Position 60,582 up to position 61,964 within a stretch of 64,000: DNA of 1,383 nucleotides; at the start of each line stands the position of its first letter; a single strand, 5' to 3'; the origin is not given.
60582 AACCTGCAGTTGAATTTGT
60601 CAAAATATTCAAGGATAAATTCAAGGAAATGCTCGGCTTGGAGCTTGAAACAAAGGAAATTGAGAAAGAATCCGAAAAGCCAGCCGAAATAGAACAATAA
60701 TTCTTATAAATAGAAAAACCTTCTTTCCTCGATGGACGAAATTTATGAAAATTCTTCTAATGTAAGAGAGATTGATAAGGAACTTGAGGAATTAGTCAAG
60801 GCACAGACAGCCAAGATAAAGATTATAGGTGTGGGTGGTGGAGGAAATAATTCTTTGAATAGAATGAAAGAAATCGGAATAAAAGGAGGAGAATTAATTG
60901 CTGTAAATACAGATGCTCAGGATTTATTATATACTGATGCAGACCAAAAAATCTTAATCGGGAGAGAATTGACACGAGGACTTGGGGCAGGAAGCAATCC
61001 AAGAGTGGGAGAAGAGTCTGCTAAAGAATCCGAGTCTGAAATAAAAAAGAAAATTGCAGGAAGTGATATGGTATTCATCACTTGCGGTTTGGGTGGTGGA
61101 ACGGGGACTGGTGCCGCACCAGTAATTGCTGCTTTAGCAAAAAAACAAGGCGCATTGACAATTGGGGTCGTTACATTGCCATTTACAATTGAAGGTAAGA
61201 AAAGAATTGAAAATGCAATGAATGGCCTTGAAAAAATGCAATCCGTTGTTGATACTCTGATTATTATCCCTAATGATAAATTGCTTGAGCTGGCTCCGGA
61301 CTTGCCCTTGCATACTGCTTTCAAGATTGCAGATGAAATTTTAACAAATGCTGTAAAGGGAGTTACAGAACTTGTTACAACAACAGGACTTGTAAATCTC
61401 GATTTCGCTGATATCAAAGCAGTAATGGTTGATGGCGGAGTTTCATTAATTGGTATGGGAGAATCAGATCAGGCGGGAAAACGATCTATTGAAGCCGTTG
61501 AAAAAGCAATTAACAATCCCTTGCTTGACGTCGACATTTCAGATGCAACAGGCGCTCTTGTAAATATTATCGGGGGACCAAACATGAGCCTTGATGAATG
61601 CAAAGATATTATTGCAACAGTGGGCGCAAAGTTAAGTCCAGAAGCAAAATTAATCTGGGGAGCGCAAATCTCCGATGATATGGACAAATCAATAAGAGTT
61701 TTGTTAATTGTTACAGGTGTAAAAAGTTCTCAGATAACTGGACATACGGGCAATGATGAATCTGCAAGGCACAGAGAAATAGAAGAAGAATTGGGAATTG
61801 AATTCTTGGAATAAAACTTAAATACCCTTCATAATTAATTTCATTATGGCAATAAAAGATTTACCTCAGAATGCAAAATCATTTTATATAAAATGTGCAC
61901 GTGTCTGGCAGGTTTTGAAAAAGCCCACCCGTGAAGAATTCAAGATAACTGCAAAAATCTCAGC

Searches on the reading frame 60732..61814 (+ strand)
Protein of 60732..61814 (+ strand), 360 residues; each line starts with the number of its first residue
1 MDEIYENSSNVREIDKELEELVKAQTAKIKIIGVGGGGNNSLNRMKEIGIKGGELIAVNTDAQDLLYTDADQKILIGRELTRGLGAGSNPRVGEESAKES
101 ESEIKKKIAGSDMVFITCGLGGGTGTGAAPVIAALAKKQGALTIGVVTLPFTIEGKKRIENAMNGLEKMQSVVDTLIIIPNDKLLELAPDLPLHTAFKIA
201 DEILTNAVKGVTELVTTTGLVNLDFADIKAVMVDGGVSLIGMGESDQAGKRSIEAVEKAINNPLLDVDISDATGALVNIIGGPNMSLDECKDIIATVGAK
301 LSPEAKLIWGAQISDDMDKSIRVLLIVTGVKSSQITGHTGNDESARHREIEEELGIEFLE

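Call 55: search_protein_families(library=pfam, proteins=[window:60732-61814:+], max_evalue=0.00001)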
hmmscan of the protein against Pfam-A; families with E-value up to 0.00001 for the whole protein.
window:60732-61814:+ (360 aa): 2 families
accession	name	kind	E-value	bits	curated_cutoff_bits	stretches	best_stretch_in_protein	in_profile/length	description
PF00091.31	Tubulin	-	1.2e-49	169.6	33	1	28-187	1-188/190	Tubulin/FtsZ family, GTPase domain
PF12327.13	FtsZ_C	-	7e-29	100.4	27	1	236-331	1-95/95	FtsZ family, C-terminal domain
